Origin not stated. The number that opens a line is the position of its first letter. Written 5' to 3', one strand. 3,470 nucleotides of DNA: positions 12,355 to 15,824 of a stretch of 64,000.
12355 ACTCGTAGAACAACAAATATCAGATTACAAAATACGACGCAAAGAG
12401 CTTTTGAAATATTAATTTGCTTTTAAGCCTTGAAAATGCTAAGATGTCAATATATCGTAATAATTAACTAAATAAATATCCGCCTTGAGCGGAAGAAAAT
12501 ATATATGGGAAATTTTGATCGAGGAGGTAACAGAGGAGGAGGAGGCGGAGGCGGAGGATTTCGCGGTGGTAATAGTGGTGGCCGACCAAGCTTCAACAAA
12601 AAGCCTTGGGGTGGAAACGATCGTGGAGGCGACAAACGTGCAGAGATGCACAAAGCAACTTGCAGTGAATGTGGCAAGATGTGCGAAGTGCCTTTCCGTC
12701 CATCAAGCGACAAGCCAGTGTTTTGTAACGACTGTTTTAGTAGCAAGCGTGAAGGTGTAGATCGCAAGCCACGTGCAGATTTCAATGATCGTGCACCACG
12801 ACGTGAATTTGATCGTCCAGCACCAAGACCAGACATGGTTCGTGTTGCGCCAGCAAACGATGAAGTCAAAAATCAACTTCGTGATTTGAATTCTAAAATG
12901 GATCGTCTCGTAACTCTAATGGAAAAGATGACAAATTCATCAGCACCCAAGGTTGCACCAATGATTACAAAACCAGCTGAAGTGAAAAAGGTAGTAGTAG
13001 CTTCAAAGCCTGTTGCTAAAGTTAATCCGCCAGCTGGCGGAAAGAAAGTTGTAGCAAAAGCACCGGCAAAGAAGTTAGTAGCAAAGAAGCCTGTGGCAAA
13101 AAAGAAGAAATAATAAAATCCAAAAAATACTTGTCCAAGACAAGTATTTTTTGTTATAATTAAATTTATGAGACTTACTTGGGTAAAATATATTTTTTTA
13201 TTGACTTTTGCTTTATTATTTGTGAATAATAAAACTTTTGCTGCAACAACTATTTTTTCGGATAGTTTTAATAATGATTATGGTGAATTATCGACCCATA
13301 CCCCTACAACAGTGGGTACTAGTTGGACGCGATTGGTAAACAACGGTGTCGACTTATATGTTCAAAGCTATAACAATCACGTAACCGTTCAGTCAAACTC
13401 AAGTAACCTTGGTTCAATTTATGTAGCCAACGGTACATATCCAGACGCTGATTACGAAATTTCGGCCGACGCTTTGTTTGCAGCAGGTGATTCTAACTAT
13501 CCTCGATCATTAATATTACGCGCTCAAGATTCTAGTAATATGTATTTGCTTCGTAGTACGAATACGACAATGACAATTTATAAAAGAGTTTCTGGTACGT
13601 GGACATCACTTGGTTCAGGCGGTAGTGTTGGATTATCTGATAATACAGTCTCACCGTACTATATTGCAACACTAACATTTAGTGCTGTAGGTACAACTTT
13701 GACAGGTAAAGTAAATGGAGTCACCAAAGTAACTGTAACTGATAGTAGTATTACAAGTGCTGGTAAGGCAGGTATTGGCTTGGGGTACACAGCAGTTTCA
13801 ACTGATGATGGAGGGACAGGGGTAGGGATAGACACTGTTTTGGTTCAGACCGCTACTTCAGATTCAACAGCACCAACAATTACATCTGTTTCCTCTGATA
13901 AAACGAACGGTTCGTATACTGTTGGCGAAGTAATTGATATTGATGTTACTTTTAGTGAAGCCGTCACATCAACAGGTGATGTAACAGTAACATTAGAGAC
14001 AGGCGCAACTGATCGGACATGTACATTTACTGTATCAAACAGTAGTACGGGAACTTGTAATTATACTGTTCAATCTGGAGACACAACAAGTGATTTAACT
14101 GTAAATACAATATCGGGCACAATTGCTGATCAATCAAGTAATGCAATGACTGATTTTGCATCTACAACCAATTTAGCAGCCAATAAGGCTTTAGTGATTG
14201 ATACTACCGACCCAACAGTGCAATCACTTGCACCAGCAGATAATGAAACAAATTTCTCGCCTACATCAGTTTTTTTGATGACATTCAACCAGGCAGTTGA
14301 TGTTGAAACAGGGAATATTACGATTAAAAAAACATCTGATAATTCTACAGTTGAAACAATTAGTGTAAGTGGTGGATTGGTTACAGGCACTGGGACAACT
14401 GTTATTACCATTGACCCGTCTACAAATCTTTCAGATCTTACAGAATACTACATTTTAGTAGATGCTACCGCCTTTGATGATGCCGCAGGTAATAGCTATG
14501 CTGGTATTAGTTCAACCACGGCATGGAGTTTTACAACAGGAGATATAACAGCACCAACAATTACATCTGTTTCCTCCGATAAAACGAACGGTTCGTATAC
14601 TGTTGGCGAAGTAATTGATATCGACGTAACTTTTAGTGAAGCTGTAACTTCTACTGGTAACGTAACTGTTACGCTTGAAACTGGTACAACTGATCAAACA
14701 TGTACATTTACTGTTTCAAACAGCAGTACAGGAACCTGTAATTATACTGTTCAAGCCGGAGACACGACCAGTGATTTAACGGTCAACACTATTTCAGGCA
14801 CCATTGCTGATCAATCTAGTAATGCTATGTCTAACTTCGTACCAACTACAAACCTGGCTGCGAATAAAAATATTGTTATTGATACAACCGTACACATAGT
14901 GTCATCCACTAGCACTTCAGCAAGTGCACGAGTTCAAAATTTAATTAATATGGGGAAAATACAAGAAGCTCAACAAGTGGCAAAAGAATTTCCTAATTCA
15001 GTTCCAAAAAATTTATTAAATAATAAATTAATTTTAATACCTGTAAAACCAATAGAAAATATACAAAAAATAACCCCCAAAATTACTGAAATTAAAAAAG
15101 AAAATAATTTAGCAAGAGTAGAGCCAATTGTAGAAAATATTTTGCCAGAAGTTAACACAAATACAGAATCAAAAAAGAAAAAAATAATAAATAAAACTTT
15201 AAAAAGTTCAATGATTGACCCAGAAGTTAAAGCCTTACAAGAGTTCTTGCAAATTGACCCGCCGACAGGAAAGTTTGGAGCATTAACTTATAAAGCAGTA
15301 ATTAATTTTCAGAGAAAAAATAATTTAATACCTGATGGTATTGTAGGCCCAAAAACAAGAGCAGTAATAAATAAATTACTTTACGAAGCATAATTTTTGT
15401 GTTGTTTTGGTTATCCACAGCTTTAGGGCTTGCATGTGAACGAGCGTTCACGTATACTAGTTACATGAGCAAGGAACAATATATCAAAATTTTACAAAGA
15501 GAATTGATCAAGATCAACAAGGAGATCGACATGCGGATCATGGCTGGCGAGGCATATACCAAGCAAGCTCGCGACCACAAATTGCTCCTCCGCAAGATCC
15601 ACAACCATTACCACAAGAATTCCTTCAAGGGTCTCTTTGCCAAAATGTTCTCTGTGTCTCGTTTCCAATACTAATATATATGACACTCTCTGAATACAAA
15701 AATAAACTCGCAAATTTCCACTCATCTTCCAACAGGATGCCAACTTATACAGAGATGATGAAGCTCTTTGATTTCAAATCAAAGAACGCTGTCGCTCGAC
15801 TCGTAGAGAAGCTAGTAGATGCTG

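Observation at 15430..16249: Textbook SOS-box promoter driving a small-ORF plus lexA operon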

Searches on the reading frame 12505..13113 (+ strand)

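Call 50: search_protein_families(library=pfam, proteins=[window:12505-13113:+], max_evalue=0.00001)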
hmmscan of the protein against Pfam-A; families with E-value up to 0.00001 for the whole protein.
window:12505-13113:+ (202 aa): 1 family
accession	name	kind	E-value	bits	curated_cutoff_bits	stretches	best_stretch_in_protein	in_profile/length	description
PF23477.1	zf_Tbcl_2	-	3.8e-17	62.1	27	1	47-82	2-37/37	Probable treble clef zinc finger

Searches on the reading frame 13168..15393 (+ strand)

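Call 5: search_protein_families(library=pfam, proteins=[window:13168-15393:+], max_evalue=0.1)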
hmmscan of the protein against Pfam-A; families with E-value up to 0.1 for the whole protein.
window:13168-15393:+ (741 aa): 6 families
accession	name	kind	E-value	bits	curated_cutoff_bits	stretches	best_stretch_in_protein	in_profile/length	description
PF13205.12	Big_5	-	2.6e-15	57.5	23.6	1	345-457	1-105/105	Bacterial Ig-like domain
PF01471.23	PG_binding_1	-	1.2e-11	45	23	1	685-733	3-56/57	Putative peptidoglycan binding domain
PF05506.17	PLipase_C_C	-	3.2e-06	28.4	24.4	1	493-536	11-52/80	Bacterial phospholipase C, C-terminal domain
PF24507.1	Ig_CFAP65_4th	-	8.6e-06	26.5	27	1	513-570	1-59/76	CFAP65, fourth Ig-like domain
PF13750.12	Big_3_3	-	0.015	15.4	27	1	223-296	33-106/157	Bacterial Ig-like domain (group 3)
PF13938.11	DUF4213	-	0.04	14.6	23.5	0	201-220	16-35/75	Putative heavy-metal chelation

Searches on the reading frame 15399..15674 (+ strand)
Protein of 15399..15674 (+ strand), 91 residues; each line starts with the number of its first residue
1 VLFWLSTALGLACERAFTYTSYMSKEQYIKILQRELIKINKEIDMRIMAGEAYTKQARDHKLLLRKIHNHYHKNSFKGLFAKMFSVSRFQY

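Call 5: search_protein_families(library=pfam, proteins=[window:15399-15674:+], max_evalue=0.1)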
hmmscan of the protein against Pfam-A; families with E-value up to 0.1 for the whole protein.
window:15399-15674:+ (91 aa): 1 family
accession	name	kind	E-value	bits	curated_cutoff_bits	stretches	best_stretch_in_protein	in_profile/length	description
PF05384.16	DegS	-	0.021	14.7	27.6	1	28-75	28-75/159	Sensor protein DegS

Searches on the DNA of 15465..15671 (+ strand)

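Call 42: search_rna_families(sources=[L011, L012], threshold=evalue, max_evalue=0.01)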
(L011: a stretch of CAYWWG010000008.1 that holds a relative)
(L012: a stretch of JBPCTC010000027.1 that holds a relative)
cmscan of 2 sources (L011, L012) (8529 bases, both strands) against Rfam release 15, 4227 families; matches with E-value up to 0.01: 0.
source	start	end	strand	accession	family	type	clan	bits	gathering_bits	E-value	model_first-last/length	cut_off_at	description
